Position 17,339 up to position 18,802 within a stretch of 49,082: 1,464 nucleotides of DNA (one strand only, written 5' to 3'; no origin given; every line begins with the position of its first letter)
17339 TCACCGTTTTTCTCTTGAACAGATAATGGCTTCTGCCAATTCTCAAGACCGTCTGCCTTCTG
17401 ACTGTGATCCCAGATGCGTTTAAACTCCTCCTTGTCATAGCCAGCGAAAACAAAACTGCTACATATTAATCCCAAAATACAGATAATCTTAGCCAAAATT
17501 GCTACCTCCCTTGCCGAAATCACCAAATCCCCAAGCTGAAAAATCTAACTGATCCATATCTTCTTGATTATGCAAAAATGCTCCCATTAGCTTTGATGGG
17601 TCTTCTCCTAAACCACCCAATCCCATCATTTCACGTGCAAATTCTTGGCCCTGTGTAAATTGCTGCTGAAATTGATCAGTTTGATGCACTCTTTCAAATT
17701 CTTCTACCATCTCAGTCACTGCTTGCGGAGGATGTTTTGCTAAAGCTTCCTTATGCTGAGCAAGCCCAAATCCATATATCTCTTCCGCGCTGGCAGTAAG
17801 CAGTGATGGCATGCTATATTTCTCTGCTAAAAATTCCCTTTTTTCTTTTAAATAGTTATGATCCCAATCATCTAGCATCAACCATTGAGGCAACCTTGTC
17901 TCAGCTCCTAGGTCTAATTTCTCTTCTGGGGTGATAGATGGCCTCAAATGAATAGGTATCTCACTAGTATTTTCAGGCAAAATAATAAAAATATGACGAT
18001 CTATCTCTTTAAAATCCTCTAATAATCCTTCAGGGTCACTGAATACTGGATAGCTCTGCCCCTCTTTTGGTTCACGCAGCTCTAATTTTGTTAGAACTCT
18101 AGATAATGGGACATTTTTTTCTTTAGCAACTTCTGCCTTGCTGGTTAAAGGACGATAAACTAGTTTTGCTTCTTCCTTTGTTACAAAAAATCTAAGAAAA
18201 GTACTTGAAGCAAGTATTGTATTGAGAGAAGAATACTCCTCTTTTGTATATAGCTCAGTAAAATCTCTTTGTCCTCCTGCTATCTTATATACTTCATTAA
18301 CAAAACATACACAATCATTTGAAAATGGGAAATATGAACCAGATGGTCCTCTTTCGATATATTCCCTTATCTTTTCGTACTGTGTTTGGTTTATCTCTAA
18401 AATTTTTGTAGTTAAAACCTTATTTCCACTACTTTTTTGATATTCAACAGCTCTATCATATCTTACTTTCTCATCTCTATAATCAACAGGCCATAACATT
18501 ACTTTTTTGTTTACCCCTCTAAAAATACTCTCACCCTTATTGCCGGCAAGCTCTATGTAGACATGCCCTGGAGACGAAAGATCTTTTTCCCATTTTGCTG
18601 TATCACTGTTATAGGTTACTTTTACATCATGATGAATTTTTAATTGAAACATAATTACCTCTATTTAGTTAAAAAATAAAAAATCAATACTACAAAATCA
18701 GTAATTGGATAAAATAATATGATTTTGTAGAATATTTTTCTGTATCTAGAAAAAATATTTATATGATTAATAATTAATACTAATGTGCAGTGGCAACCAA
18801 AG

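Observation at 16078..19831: Four non-canonical genes inserted between trbC and traN of the F-type T4SS operon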

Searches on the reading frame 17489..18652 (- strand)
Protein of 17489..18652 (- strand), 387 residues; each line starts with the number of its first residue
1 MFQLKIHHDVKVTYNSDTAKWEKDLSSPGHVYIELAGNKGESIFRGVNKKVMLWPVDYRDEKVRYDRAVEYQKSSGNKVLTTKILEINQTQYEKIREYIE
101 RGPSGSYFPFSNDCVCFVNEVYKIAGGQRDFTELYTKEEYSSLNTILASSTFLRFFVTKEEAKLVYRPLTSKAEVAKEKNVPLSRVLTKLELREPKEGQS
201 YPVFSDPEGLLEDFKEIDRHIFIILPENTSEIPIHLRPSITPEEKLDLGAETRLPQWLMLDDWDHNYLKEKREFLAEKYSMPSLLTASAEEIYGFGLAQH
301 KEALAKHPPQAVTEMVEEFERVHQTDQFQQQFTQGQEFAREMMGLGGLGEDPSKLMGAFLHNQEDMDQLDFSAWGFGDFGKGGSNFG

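Call 3: search_protein_families(library=pfam, proteins=[window:17489-18652:-], max_evalue=0.1)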
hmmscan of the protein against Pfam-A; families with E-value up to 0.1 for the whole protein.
window:17489-18652:- (387 aa): 0 families

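Call 6: search_protein_families(library=ncbifam, proteins=[window:17489-18652:-], max_evalue=0.1)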
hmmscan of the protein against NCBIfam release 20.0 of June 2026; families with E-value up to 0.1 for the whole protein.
window:17489-18652:- (387 aa): 0 families

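Call 7: find_homologous_proteins(query=window:17489-18652:-, max_evalue=0.001)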
Query window:17489-18652:- (387 aa): 1 proteins with E <= 0.001 among 2692 candidates.
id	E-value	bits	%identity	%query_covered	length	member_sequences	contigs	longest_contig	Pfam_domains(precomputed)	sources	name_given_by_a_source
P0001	8.0e-262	886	100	100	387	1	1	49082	-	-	-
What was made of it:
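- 17489..18652 (-): 387-aa soluble protein: N-terminal permuted papain-fold domain plus a unique C-terminal half. Only itself in the k-mer-indexed search (call 7).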

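Call 21: predict_structure(protein=window:17489-18652:-)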
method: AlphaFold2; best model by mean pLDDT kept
length: 387 residues; sequences in the alignment: 1
mean_pLDDT: 35.5   pTM: 0.21
mean pLDDT of the five models: 35.5, 32.1, 30.6, 30.2, 29.7
residues with pLDDT >= 90: 0; 70-90: 11; 50-70: 20; < 50: 356
segments of 3 or more residues with pLDDT < 50: 1-267, 289-291, 300-324, 331-344, 346-387
pLDDT, mean of each block of 10 residues (from residue 1): 32 33 34 32 28 28 29 29 32 42 35 33 25 31 28 28 26 36 29 25 27 26 25 24 34 33 47 71 65 50 45 39 47 47 46 42 38 35 30
secondary structure, 60 per line:
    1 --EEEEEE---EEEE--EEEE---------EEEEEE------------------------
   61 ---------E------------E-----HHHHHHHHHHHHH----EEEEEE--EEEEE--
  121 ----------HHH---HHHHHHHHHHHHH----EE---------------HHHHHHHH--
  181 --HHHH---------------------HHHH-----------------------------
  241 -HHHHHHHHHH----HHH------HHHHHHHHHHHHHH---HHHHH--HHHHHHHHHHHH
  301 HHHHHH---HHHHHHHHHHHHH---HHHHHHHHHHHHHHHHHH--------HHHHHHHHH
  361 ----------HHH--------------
elements in order: E3-8 E12-15 E18-21 E31-36 H89-101 E106-111 E114-118 H137-149 H171-178 H183-186 H208-211 H242-251 H265-278 H282-286 H289-306 H310-322 H326-343 H352-360
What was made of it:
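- Tried and rejected: A single-sequence AF2 model of the full 387-aa protein was useless (pLDDT 35; call 21).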

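Call 22: search_solved_structures(query=window:17489-18652:-, max_evalue=10)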
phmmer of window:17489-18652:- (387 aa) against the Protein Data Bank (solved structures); distinct sequences matched with E-value up to 10: 0.

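Call 27: search_protein_representatives(protein=window:17489-18652:-)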
Query: 387 residues. Proteins with E-value up to 0.001 (for the whole library): 47; up to 1e-10: 9; up to 1e-30: 1. The best 47 are listed.
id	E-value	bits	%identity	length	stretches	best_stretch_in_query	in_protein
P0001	2.6e-262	886.1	100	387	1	1-387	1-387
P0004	1.1e-15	74.3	37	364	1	1-193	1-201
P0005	3.2e-13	66.2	37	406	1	1-189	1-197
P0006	5.9e-13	65.3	38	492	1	1-191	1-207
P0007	9.4e-13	64.7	33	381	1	4-155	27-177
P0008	1.4e-12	64.1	33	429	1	2-188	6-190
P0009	1.6e-12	63.9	36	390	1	4-192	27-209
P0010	2.3e-12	63.4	37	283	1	1-190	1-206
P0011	3.6e-12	62.8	36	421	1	1-189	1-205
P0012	9.8e-10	54.7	35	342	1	26-150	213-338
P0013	1.4e-09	54.2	30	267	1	2-187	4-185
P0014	1.6e-09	54.1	38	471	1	1-195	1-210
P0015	6.2e-09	52.1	27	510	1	14-187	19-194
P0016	1.2e-08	51.1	30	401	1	4-182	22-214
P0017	2.5e-08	50.1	33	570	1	1-224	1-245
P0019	1.4e-07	47.7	32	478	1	24-190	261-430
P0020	2.0e-07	47.1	32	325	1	6-160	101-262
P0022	7.0e-07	45.3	29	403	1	40-189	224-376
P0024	3.3e-06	43.1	30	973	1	2-186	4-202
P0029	2.3e-05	40.3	28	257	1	57-185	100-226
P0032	4.6e-05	39.4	32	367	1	25-187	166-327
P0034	7.1e-05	38.7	27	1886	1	2-200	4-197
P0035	7.6e-05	38.6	35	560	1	64-186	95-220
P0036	9.8e-05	38.3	32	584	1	6-155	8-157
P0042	2.4e-04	37.0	29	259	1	27-146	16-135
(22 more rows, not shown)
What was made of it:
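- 17489..18652 (-): In the exhaustive HMMER search, 46 relatives besides the query itself match within residues 1-224, mostly ending at about residue 190-195 (call 27).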

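Call 29: search_protein_families(library=pfam, alignment_id=A1, max_evalue=0.01)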
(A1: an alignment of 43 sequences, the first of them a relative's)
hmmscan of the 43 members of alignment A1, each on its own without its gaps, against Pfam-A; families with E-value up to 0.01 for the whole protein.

A. member 1, P0001 (387 aa): 0 families

B. families by the number of members that match (of 43 scanned): 20 families
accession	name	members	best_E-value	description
PF05903.20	Peptidase_C97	8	0.0002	PPPDE putative peptidase domain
PF12796.13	Ank_2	3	4.6e-16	Ankyrin repeats (3 copies)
PF00023.36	Ank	2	1.8e-13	Ankyrin repeat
PF13637.12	Ank_4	2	3.1e-07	Ankyrin repeats (many copies)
PF13606.12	Ank_3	2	1.5e-05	Ankyrin repeat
PF13857.12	Ank_5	1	6e-08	Ankyrin repeats (many copies)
PF11844.13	DUF3364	1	4.7e-07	Domain of unknown function (DUF3364)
PF24521.3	Ank_KRIT1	1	1.5e-06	KRIT1 ankyrin-repeats domain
PF06810.17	Phage_scaffold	1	2.5e-06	Phage capsid assembly scaffolding protein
PF24575.1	TPR_Slam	1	2.4e-05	Surface lipoprotein assembly modifier, N-terminal TPR repeats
PF22794.1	jr-ZPR1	1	4.6e-05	ZPR1 jelly-roll domain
PF25218.1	TseH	1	0.00034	Type VI secretion system effector TseH-like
PF05608.18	RTE1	1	0.00063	RTE1-like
PF19200.6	MupG_N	1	0.0009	6-phospho-N-acetylmuramidase, N-terminal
PF24072.1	T7_gp14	1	0.00099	T7 virus internal virion protein gp14 family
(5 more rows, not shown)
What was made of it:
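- Closest known: PPPDE / DeSI. Same: 8 of 43 relatives hit the model (best E 2e-4; call 29).
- Closest known: TseH / TsiH. Same: One relative hits the model at E 3.4e-4 (call 29).
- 8 of 43 give weak PPPDE hits (call 29).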

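Call 36: find_encoding_contigs(protein=P0004, flank=6000, max_places=4)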
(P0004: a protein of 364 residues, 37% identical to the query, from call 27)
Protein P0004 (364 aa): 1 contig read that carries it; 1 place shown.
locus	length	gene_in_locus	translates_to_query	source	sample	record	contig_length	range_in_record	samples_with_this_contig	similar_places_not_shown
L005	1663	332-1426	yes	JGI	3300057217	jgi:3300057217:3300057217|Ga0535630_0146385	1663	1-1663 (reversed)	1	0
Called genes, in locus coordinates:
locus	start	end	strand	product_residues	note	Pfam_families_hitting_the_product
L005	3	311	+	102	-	?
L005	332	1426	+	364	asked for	-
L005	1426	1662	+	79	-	?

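Call 52: list_cluster_members(proteins=[P0004, P0006, P0007, P0008, P0009, P0013, P0015, P0017, P0024, P0034])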
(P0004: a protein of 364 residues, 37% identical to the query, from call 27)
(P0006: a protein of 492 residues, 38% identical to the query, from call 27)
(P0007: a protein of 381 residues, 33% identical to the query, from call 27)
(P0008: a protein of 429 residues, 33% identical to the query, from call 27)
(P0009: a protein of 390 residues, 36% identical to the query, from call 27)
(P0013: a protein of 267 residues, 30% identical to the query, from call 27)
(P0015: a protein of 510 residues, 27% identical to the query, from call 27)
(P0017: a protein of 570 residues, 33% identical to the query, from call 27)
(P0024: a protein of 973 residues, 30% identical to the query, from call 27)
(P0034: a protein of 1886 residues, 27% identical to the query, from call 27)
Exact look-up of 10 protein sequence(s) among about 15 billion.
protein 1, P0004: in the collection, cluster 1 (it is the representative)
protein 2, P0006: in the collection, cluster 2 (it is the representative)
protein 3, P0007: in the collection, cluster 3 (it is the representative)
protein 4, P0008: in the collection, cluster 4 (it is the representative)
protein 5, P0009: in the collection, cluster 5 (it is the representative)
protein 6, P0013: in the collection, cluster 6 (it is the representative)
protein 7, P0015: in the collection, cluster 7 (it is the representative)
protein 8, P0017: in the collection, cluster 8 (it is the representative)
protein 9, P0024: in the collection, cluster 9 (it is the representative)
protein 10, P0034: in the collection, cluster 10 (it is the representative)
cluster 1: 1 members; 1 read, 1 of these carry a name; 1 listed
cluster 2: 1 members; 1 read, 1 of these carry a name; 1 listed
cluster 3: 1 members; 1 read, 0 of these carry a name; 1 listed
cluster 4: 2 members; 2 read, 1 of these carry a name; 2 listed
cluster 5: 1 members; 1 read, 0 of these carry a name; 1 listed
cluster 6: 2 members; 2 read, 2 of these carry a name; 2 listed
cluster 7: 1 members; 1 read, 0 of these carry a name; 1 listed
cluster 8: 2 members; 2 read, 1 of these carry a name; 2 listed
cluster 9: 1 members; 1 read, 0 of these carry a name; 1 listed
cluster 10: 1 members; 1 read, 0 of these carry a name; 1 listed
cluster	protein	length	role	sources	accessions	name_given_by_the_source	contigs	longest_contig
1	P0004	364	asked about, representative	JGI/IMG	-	hypothetical protein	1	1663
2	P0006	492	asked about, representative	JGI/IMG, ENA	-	hypothetical protein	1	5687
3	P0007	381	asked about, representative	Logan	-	-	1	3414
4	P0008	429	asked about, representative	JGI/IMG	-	hypothetical protein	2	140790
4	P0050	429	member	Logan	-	-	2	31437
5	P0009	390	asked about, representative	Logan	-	-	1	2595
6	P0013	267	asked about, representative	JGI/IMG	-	hypothetical protein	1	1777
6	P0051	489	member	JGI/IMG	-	hypothetical protein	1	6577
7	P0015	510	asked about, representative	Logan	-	-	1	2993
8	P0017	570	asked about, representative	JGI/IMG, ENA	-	-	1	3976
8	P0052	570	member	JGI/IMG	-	hypothetical protein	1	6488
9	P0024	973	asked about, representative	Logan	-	-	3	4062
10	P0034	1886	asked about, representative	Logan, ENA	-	-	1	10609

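Call 54: find_encoding_contigs(protein=P0008, flank=10000, max_places=3)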
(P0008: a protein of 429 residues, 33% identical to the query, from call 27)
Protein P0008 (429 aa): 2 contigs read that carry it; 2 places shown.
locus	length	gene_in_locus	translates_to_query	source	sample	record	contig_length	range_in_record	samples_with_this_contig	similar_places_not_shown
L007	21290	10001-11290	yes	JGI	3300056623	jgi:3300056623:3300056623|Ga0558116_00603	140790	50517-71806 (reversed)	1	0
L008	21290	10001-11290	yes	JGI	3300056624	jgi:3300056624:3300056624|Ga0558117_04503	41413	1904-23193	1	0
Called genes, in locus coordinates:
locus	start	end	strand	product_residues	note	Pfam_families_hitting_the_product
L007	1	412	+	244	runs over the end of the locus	PF09673:TrbC_Ftype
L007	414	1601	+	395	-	-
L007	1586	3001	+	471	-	PF06986:F_T4SS_TraN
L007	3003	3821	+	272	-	PF13098:Thioredoxin_2 (faint), PF13728:TraF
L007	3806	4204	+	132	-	PF06122:TraH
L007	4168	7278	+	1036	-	PF06122:TraH, PF07916:TraG_N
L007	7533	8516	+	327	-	PF01464:SLT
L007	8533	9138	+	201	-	PF07894:SACK1 (faint), PF13091:PLDc_2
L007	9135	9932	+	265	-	-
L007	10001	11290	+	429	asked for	-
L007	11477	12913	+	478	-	PF01637:ATPase_2, PF13173:AAA_14 (weak)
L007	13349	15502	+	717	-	PF02534:T4SS-DNA_transf, PF10412:TrwB_AAD_bind, PF01935:DUF87 (weak), PF12696:TraG-D_C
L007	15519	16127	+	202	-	-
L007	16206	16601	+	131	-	PF10067:DUF2306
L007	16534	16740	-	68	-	-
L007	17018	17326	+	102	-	PF15731:MqsA_antitoxin (weak), PF01381:HTH_3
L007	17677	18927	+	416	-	-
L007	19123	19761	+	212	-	-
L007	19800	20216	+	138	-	PF01710:HTH_Tnp_IS630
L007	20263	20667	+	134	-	PF13358:DDE_3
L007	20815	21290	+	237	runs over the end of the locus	-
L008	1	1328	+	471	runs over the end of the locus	PF06986:F_T4SS_TraN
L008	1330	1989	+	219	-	PF13728:TraF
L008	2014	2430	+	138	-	PF01710:HTH_Tnp_IS630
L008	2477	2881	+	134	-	PF13358:DDE_3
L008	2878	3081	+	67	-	-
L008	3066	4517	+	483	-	PF06122:TraH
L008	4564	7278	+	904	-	PF07916:TraG_N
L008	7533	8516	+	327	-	PF01464:SLT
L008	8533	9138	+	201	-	PF07894:SACK1 (faint), PF13091:PLDc_2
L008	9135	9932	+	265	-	-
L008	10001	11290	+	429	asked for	-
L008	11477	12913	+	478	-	PF01637:ATPase_2, PF13173:AAA_14 (weak)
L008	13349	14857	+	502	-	PF02534:T4SS-DNA_transf, PF01935:DUF87 (weak), PF10412:TrwB_AAD_bind, PF12696:TraG-D_C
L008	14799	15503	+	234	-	PF10412:TrwB_AAD_bind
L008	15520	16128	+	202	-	-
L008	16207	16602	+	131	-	PF10067:DUF2306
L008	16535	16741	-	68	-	-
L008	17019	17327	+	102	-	PF15731:MqsA_antitoxin (weak), PF01381:HTH_3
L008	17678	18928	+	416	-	-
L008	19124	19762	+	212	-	-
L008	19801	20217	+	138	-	PF01710:HTH_Tnp_IS630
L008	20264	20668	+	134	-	PF13358:DDE_3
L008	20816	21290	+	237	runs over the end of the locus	-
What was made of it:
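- L007/L008: TraG-SLT-PLD-265aa-enzyme-ATPase-TraD (call 54).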

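Call 55: find_encoding_contigs(protein=P0034, flank=8000, max_places=2)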
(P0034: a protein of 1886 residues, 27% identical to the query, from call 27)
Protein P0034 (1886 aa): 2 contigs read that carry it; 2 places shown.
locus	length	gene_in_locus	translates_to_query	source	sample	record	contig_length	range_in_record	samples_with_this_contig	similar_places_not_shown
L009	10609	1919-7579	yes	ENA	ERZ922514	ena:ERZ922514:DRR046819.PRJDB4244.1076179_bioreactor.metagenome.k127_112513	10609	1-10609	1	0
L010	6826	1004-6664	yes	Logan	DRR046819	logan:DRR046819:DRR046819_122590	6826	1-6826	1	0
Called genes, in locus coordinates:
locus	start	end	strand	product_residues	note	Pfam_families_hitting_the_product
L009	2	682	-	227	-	?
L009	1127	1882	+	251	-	-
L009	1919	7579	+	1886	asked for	PF01476:LysM, PF06594:HCBP_related (faint), PF00353:HemolysinCabind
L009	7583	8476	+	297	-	-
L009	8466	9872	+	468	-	-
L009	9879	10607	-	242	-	?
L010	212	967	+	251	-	-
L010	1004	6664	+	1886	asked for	PF01476:LysM, PF06594:HCBP_related (faint), PF00353:HemolysinCabind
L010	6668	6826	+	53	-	?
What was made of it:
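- One relative is fused to LysM, a glycan- or peptidoglycan-binding module (call 55). One relative carries LysM (call 55).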

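Call 58: find_encoding_contigs(protein=P0051, flank=7000, max_places=2)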
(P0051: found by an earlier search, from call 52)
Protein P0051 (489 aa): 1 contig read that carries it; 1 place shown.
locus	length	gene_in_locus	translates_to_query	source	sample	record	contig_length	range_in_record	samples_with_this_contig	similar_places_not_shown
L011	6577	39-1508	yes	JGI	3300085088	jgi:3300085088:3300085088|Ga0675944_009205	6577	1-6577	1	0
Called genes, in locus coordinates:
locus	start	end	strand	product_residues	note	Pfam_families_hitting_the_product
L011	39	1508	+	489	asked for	-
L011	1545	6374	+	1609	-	PF26745:SPM, PF00353:HemolysinCabind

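Call 59: find_encoding_contigs(protein=P0052, flank=7000, max_places=2)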
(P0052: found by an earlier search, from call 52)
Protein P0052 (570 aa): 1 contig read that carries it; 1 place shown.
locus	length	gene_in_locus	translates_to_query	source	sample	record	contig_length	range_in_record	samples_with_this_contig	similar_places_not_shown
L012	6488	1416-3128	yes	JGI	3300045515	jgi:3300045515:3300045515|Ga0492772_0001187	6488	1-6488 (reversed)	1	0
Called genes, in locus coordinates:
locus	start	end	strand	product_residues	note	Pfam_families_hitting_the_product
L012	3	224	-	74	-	?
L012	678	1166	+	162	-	-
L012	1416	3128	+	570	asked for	-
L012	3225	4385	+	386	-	PF00108:Thiolase_N, PF02803:Thiolase_C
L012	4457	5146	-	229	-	-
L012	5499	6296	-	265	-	-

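Call 60: find_encoding_contigs(protein=P0006, flank=7000, max_places=2)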
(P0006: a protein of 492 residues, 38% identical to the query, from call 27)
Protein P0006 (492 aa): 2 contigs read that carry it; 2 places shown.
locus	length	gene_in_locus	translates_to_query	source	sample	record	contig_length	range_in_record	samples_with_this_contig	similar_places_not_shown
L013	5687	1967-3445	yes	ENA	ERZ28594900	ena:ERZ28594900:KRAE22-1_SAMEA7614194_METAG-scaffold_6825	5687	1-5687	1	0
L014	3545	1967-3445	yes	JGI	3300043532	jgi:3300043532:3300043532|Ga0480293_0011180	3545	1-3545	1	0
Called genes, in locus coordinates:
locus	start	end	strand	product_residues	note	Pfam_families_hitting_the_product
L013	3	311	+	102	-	?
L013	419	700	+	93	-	-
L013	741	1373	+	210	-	-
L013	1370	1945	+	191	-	-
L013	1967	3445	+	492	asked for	PF12796:Ank_2, PF00023:Ank (faint), PF13857:Ank_5 (faint), PF12796:Ank_2, PF13637:Ank_4 (weak), PF24521:Ank_KRIT1 (weak)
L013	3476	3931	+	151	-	-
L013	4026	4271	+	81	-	PF02604:PhdYeFM_antitox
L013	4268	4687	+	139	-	PF01850:PIN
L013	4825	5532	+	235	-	PF06834:TraU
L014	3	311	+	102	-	?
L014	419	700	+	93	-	-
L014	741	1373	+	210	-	-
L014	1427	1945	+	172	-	-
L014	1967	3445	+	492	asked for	PF12796:Ank_2, PF00023:Ank (faint), PF13857:Ank_5 (faint), PF12796:Ank_2, PF13637:Ank_4 (weak), PF24521:Ank_KRIT1 (weak)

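Call 68: find_related_loci(query=A5, collection=genome_contigs, flank=8000)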
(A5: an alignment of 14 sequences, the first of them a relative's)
Query A5 (572 aa) in genome_contigs; peptide patterns used: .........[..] (x = any residue, [..] = any of these).
17 stretches matched a pattern; 4 encode a relative of the query (tblastn E <= 1e-3); 4 distinct loci.
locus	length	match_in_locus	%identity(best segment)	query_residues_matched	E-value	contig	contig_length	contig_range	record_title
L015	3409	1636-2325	40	1-227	1e-46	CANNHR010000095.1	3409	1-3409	MAG: Rickettsiales bacterium isolate ZH-3nov15-86 genome assembly, contig: ZH-3Nov15-86.fna-C95, whole genome shotgun se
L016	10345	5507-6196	40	1-227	9e-46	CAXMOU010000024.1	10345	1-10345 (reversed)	MAG: uncultured Rickettsiaceae bacterium isolate 07C-BC-St04_bin.13.orig genome assembly, contig: k141_1919705, whole ge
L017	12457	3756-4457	28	8-232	4e-23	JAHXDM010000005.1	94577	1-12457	MAG: Rickettsia endosymbiont of Bradysia coprophila isolate Holo2-sym-1 contig_160, whole genome shotgun sequence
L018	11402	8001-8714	29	5-232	9e-23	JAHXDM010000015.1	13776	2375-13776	MAG: Rickettsia endosymbiont of Bradysia coprophila isolate Holo2-sym-1 contig_481, whole genome shotgun sequence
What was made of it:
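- Family members occur in Rickettsiales MAGs and a Rickettsia endosymbiont (call 68).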

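Call 76: search_protein_families(library=pfam, proteins=[L017:3708-5102:+, L017:5102-5674:+, L017:5698-6042:+, L017:7235-8806:+, L017:9564-10472:+, L015:42-551:+, L015:583-999:+, L015:1076-1633:+, L015:1636-2784:+, L018:7154-7936:+], max_evalue=0.01)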
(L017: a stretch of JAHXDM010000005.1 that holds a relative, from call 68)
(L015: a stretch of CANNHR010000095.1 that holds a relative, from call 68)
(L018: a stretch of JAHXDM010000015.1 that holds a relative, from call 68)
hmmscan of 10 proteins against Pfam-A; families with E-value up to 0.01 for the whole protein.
L017:3708-5102:+ (464 aa): 0 families

L017:5102-5674:+ (190 aa): 1 family
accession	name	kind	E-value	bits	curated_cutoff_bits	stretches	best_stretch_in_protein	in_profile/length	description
PF05309.16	TraE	-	2.1e-27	96.1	24.8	1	1-182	1-182/182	TraE protein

L017:5698-6042:+ (114 aa): 1 family
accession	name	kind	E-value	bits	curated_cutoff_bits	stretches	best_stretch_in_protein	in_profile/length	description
PF06586.17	TraK_N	-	0.001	19.8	24.8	1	40-92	5-56/100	TraK N-terminal domain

L017:7235-8806:+ (523 aa): 2 families
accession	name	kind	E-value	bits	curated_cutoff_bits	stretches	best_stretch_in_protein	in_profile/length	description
PF17657.6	DNA_pol3_finger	-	1e-30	106.7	22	1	2-157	6-164/166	Bacterial DNA polymerase III alpha subunit finger domain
PF22390.1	LntA_helical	-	0.0012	19.4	26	0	401-465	38-102/133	LntA, four-helical up-and-down bundle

L017:9564-10472:+ (302 aa): 1 family
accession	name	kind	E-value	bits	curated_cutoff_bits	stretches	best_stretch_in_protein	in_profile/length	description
PF12784.13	PDDEXK_2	-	4.7e-52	177.4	27.4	1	9-241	1-225/229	PD-(D/E)XK nuclease family transposase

L015:42-551:+ (169 aa): 1 family
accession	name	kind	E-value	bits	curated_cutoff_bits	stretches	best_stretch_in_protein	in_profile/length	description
PF01464.25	SLT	-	8.1e-12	45.2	21.3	1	35-156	3-103/117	Transglycosylase SLT domain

L015:583-999:+ (138 aa): 1 family
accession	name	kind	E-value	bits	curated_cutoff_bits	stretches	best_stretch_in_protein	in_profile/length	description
PF06250.17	YhcG_C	-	0.0013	19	32.5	1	44-125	27-117/157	YhcG PDDEXK nuclease domain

L015:1076-1633:+ (185 aa): 1 family
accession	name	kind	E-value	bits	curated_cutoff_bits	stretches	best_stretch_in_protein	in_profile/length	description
PF08238.18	Sel1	-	1.4e-29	101.9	30.7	2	58-92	1-35/36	Sel1 repeat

L015:1636-2784:+ (382 aa): 0 families

L018:7154-7936:+ (260 aa): 0 families
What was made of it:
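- On Lytic transglycosylase (SLT, PF01464) or an equivalent for T4SS assembly: Relatives co-occur with SLT (calls 54, 76).
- L015: SLT-...-Sel1-enzyme (call 76). L017: enzyme-TraE-TraK, in a Rickettsia endosymbiont (calls 68, 76). In L007/L008 and L015 the enzyme co-occurs with an SLT gene in the same cluster (calls 54, 76).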
